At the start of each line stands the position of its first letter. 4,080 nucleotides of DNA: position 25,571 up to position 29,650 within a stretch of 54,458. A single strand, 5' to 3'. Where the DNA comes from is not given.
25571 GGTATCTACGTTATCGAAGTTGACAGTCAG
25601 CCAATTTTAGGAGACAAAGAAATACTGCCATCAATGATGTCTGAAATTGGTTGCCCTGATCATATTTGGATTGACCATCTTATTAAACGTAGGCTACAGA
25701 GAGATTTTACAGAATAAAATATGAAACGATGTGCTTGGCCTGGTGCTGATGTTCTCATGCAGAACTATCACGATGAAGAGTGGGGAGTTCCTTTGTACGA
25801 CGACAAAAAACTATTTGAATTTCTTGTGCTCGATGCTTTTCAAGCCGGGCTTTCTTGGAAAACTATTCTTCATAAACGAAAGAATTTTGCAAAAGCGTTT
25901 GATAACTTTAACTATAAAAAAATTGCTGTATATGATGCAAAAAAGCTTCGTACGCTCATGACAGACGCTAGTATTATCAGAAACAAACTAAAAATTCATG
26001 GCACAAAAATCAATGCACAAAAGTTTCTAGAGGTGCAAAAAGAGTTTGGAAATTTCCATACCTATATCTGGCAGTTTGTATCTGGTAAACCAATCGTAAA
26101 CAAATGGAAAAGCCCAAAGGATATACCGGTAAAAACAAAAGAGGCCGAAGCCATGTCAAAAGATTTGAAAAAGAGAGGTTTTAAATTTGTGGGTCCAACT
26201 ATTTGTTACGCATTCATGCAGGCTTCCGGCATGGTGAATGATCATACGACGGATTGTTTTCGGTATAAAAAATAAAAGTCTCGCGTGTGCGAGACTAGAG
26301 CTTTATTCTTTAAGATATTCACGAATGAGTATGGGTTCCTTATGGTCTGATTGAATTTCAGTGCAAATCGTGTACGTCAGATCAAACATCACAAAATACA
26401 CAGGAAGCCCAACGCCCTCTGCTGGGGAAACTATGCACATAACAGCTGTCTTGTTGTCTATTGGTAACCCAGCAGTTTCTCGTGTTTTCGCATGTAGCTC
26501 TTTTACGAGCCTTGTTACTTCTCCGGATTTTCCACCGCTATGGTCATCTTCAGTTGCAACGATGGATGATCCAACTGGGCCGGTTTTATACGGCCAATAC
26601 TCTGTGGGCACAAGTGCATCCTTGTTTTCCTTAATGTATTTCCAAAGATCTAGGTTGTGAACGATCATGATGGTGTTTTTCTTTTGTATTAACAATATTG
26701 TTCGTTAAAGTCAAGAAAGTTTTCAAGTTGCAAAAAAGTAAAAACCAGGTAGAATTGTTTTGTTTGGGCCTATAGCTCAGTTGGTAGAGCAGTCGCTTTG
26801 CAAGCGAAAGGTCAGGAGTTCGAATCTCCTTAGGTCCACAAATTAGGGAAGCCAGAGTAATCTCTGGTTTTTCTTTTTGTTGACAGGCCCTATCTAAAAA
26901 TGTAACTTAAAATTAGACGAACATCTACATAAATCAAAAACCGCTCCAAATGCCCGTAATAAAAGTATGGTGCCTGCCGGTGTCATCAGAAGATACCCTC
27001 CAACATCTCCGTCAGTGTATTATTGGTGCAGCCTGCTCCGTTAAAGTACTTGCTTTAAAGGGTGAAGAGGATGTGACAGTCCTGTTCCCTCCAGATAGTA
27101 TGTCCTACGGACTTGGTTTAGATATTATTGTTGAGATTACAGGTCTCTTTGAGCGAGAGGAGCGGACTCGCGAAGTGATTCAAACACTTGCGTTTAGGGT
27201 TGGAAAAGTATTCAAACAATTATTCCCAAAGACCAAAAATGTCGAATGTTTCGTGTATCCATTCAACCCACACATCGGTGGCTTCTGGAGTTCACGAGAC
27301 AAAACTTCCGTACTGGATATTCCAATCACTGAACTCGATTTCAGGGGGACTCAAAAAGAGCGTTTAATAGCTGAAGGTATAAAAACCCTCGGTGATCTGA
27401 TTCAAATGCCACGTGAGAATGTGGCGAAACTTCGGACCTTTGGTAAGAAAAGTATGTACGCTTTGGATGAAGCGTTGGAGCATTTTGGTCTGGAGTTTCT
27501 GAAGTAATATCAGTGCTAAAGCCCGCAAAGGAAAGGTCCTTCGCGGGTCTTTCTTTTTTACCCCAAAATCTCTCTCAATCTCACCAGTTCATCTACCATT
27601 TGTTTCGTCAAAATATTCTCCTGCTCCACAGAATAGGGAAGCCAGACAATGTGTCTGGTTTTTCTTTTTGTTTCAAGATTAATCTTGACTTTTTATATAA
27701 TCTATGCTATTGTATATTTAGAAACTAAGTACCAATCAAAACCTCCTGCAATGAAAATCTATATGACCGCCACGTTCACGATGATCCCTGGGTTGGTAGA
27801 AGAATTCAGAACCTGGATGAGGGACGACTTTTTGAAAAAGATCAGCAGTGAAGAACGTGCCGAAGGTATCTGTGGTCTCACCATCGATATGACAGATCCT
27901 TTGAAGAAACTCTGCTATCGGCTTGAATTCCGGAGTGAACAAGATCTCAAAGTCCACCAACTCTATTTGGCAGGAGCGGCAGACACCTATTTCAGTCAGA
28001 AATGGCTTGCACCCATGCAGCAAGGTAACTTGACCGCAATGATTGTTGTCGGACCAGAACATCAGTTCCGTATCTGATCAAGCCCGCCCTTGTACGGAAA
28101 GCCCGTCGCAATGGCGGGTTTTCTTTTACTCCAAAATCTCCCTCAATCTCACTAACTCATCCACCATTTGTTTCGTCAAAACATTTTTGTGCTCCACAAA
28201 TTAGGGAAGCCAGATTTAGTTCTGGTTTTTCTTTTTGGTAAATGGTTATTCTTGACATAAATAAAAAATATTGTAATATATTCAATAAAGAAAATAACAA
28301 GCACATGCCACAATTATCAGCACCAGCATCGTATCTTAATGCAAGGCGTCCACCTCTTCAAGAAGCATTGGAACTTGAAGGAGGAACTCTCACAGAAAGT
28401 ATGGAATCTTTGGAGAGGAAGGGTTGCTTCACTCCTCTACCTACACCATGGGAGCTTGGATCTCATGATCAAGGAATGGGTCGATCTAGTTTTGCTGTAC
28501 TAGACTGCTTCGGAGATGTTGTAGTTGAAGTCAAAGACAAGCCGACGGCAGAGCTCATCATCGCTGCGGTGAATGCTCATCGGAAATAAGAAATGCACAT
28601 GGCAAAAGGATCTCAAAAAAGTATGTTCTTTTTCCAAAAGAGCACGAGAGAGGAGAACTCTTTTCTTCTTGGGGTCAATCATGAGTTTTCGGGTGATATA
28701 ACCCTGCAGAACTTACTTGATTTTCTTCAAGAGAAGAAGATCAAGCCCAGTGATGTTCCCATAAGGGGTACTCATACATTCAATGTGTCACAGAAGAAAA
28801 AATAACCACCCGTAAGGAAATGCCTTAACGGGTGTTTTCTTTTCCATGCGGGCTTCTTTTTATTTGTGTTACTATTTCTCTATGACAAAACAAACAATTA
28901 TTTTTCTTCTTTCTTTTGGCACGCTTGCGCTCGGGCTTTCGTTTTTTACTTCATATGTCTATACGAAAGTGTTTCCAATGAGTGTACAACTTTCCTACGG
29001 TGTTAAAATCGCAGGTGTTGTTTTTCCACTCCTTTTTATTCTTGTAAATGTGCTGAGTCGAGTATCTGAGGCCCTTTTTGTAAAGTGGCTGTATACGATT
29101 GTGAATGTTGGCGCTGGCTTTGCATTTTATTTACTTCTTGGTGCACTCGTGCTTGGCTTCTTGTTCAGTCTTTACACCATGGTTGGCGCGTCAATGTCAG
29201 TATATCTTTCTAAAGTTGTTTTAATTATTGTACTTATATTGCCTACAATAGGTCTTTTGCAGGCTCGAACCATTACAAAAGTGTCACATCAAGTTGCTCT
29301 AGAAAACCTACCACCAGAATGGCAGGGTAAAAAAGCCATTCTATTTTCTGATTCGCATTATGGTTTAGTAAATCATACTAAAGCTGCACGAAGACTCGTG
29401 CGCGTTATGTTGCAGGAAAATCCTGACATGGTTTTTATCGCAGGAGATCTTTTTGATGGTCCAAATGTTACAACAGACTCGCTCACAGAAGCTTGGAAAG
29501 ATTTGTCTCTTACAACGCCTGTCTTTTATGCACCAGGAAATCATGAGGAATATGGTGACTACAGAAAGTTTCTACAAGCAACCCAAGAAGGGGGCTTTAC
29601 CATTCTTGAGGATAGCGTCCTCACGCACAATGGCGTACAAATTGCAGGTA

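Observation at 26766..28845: Array of tandem mini-cassettes downstream of tRNA-Ala, each starting after a copy of the tRNA 3' end plus terminator hairpin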

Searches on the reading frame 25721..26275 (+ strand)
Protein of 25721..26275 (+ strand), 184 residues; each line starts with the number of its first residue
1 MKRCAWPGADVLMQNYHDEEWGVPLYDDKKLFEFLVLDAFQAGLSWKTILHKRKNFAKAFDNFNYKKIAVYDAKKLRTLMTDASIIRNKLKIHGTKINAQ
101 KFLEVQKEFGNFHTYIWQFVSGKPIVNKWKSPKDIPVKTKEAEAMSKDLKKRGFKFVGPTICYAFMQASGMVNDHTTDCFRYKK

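Call 10: search_protein_families(library=pfam, proteins=[window:25721-26275:+], max_evalue=0.1)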
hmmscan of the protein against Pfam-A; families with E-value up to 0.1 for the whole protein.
window:25721-26275:+ (184 aa): 1 family
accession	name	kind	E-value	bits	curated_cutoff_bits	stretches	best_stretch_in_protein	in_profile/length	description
PF03352.18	Adenine_glyco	-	1.7e-80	269.5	25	1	6-181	1-176/177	Methyladenine glycosylase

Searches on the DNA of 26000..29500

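Call 14: search_rna_families(source=window, start=26000, end=29500, threshold=evalue, max_evalue=5)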
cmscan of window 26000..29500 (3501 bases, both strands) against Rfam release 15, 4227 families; matches with E-value up to 5: 3.
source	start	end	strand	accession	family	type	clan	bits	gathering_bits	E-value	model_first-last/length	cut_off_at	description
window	26766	26838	+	RF00005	tRNA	Gene; tRNA;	CL00001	70.9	29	9.6e-15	1-71/71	no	tRNA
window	27466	27567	+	RF02502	Atu_C8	Gene; sRNA;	-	19.6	50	1.8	1-122/122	no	Rhizobiales sRNA Atu_C8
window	28540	28565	-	RF00095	snoPyro_CD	Gene; snRNA; snoRNA; CD-box;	CL00132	19.1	45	1.2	1-58/58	no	Pyrococcus C/D box small nucleolar RNA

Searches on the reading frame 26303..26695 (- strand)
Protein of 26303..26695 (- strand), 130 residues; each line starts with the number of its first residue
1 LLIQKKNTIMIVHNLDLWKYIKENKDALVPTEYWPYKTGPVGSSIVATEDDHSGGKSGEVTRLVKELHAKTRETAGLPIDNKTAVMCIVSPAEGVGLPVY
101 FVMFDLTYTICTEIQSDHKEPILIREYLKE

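Call 10: search_protein_families(library=pfam, proteins=[window:26303-26695:-], max_evalue=0.1)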
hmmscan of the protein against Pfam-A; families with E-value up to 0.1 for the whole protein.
window:26303-26695:- (130 aa): 0 families

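Call 76: search_protein_families(library=phrogs, proteins=[window:26303-26668:-], max_evalue=0.01)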
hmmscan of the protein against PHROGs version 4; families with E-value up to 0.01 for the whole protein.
window:26303-26668:- (121 aa): 0 families

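Call 77: search_protein_families(library=padloc, proteins=[window:26303-26668:-], max_evalue=0.01)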
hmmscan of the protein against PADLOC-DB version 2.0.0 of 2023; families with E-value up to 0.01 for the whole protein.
window:26303-26668:- (121 aa): 0 families

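Call 112: search_solved_structures(query=window:26303-26668:-, max_evalue=1)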
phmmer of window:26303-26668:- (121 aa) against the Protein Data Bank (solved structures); distinct sequences matched with E-value up to 1: 0.

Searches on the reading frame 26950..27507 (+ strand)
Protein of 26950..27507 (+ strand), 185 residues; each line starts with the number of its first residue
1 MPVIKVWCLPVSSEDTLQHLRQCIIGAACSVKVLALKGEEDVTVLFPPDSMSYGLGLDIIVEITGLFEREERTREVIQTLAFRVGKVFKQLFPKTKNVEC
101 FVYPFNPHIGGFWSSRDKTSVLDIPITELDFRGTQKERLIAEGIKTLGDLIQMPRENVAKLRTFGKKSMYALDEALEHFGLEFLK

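Call 10: search_protein_families(library=pfam, proteins=[window:26950-27507:+], max_evalue=0.1)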
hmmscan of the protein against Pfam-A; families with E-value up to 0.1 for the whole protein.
window:26950-27507:+ (185 aa): 1 family
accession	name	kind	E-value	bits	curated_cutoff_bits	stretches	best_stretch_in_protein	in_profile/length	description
PF03118.21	RNA_pol_A_CTD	-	7.7e-08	32.4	23.8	1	117-177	6-66/67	Bacterial RNA polymerase, alpha chain C terminal domain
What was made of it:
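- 26950..27507 (+): ORF1, 185 aa. The N-terminal domain belongs to a ~116-aa CPR family that some sources name tautomerase-like; the C-terminal domain resembles the RNA polymerase alpha C-terminal domain. Pfam PF03118 E = 7.7e-8 (call 10).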

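Call 12: find_encoding_contigs(protein=window:26950-27507:+, flank=6000, max_places=10)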
Protein window:26950-27507:+ (185 aa): 3 contigs read that carry it; 2 places shown.
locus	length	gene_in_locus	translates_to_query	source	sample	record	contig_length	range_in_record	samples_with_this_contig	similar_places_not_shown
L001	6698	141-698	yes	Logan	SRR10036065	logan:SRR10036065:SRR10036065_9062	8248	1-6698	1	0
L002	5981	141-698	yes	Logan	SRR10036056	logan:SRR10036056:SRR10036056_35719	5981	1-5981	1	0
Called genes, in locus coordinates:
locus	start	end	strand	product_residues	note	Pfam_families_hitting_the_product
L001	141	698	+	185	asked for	PF03118:RNA_pol_A_CTD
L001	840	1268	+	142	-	-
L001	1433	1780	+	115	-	-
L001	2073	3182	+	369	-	PF00149:Metallophos, PF12850:Metallophos_2 (weak)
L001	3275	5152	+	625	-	PF00041:fn3, PF25059:FN3_DSCAM-DSCAML_C (faint), PF23376:Fn3_VIN3 (faint), PF28033:Fn3_ROS1 (faint), PF00041:fn3, PF16656:Pur_ac_phosph_N (weak), PF01471:PG_binding_1 (weak)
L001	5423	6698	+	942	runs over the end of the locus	?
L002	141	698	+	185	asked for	PF03118:RNA_pol_A_CTD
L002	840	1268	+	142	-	-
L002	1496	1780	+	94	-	-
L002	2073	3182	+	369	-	PF00149:Metallophos, PF12850:Metallophos_2 (weak)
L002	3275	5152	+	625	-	PF00041:fn3, PF25059:FN3_DSCAM-DSCAML_C (faint), PF23376:Fn3_VIN3 (faint), PF28033:Fn3_ROS1 (faint), PF00041:fn3, PF16656:Pur_ac_phosph_N (weak), PF01471:PG_binding_1 (weak)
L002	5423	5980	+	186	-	?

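Call 29: find_homologous_proteins(query=window:26950-27507:+, max_evalue=0.001)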
Query window:26950-27507:+ (185 aa): 102 proteins with E <= 0.001 among 212 candidates.
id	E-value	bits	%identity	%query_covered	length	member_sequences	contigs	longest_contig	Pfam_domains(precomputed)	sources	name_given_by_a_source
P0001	7.4e-119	412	100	100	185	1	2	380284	PF03118.22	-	-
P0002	2.2e-73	264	66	100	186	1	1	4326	PF03118.22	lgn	-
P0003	8.6e-36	141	50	81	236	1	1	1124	-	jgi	jgi:hypothetical protein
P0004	6.0e-35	139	56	63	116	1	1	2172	-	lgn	-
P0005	1.9e-34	137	59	63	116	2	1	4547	-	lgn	-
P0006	2.7e-34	136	57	63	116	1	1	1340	-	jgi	jgi:phenylpyruvate tautomerase PptA (4-oxalocrotonate tautomerase family)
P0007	3.9e-34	136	58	62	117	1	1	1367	-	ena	-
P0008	7.9e-34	135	58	62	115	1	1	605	-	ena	-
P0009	9.9e-34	135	56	64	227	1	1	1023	-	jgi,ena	jgi:hypothetical protein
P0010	1.7e-33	134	60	62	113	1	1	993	-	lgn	-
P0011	1.8e-33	134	59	63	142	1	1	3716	-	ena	-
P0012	7.8e-33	132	56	63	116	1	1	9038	-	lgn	-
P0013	2.0e-32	130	57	62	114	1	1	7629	-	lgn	-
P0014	2.4e-32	130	55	63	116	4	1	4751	-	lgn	-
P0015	5.5e-32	129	58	65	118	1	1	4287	-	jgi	jgi:phenylpyruvate tautomerase PptA (4-oxalocrotonate tautomerase family)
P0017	9.0e-32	128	42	98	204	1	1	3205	-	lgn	-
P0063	2.1e-27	114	54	63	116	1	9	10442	-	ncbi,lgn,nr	ncbi:MAG: hypothetical protein QG589_152 [Patescibacteria group bacterium]|nr:hypothetical protein [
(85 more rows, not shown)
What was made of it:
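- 26950..27507 (+): 102 homologues (call 29).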

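Call 30: find_encoding_contigs(protein=P0002, flank=5000, max_places=6)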
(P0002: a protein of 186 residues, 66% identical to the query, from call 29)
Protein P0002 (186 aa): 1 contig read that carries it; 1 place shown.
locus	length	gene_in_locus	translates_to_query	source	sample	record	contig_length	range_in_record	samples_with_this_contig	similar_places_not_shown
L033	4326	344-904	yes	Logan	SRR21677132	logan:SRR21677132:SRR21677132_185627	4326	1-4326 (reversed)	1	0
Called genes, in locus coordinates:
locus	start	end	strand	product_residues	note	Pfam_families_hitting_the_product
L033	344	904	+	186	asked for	PF03118:RNA_pol_A_CTD (weak)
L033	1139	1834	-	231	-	PF00406:ADK, PF13207:AAA_17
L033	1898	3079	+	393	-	PF00814:TsaD, PF22521:HypF_C_2 (weak)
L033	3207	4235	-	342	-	-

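Call 76: search_protein_families(library=phrogs, proteins=[window:26950-27507:+], max_evalue=0.01)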
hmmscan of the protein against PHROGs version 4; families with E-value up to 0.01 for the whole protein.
window:26950-27507:+ (185 aa): 0 families

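Call 77: search_protein_families(library=padloc, proteins=[window:26950-27507:+], max_evalue=0.01)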
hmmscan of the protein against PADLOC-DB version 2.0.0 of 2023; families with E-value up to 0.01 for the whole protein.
window:26950-27507:+ (185 aa): 0 families

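Call 78: find_encoding_contigs(protein=P0017, flank=4000, max_places=4)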
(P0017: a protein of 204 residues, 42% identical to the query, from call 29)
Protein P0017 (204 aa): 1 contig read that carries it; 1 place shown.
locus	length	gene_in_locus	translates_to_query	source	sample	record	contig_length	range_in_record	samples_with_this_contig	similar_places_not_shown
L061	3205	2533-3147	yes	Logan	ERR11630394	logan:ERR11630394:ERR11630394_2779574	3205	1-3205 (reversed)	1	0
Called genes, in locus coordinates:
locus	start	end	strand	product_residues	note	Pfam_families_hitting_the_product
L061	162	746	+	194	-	-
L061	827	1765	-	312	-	PF00989:PAS, PF08448:PAS_4 (weak), PF13426:PAS_9, PF00990:GGDEF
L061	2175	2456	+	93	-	-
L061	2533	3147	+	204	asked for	-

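Call 79: find_encoding_contigs(protein=P0063, flank=4000, max_places=9)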
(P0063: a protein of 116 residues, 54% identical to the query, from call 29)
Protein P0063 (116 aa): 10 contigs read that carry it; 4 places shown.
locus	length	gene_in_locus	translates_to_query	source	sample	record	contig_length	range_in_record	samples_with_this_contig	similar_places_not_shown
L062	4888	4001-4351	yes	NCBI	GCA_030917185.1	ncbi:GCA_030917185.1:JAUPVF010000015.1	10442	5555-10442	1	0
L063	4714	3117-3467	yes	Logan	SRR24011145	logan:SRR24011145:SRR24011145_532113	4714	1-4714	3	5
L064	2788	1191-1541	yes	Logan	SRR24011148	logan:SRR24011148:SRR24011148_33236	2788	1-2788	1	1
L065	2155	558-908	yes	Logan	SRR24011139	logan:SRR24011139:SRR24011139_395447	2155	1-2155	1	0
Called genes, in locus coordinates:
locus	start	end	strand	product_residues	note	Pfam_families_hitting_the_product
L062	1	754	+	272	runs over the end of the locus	-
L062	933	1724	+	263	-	-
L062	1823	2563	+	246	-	PF05057:DUF676 (faint), PF12146:Hydrolase_4 (weak), PF00561:Abhydrolase_1 (weak), PF12697:Abhydrolase_6 (weak)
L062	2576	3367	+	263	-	-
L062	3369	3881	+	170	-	PF00583:Acetyltransf_1, PF13673:Acetyltransf_10, PF13508:Acetyltransf_7, PF08445:FR47 (weak)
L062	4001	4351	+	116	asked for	-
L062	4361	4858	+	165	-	PF20329:DUF6624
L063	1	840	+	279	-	?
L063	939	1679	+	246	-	PF05057:DUF676 (faint), PF12146:Hydrolase_4 (weak), PF00561:Abhydrolase_1 (weak), PF12697:Abhydrolase_6 (weak)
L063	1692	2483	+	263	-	-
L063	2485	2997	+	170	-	PF00583:Acetyltransf_1, PF13673:Acetyltransf_10, PF13508:Acetyltransf_7, PF08445:FR47 (weak)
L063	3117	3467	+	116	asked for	-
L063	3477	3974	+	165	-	PF20329:DUF6624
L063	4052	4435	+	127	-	-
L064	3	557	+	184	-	?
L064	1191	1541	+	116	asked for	-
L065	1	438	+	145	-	?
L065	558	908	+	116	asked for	-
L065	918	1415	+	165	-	PF20329:DUF6624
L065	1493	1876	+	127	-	-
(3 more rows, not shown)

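Call 110: search_solved_structures(query=window:26950-27507:+, max_evalue=1)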
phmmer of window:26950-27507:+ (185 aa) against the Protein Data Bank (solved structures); distinct sequences matched with E-value up to 1: 42.
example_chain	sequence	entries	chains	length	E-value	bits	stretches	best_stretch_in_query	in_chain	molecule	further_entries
8dkc_A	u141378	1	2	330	2.6e-06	30.5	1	127-183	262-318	DNA-directed RNA polymerase subunit alpha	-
3gfk_B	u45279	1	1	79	0.00026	24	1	117-183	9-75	DNA-directed RNA polymerase subunit alpha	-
1z3e_B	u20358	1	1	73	0.00031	23.8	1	117-183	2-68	DNA-directed RNA polymerase alpha chain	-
3ihq_B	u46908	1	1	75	0.00031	23.8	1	116-183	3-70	DNA-directed RNA polymerase subunit alpha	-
9n9p_A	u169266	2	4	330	0.00051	23.1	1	125-183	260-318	DNA-directed RNA polymerase subunit alpha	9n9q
8i23_A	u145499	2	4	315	0.0019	21.2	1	117-182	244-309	DNA-directed RNA polymerase subunit alpha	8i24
6wmp_A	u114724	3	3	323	0.0028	20.7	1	104-176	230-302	DNA-directed RNA polymerase subunit alpha 1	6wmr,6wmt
10mi_A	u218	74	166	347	0.003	20.6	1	84-182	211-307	DNA-directed RNA polymerase subunit alpha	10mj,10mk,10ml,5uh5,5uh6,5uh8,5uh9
6fbv_A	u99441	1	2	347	0.003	20.6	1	84-182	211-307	DNA-directed RNA polymerase subunit alpha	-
6dv9_A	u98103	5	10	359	0.0032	20.5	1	84-182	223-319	DNA-directed RNA polymerase subunit alpha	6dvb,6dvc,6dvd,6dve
5zx2_A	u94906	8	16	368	0.0033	20.4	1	84-182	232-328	DNA-directed RNA polymerase subunit alpha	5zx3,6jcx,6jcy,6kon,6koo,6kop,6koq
7l7b_A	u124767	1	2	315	0.0052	19.8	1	117-181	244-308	DNA-directed RNA polymerase subunit alpha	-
6wvj_A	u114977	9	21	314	0.0061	19.5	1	117-182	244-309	DNA-directed RNA polymerase subunit alpha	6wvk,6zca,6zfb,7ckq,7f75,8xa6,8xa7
5tw1_A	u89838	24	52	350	0.0096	18.9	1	109-182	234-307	DNA-directed RNA polymerase subunit alpha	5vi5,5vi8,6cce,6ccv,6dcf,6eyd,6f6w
6b6h_I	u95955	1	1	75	0.022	17.7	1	122-182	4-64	DNA-directed RNA polymerase subunit alpha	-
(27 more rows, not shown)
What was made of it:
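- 26950..27507 (+): PDB alpha-subunit C-terminal domains E = 2.6e-6 (call 110).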
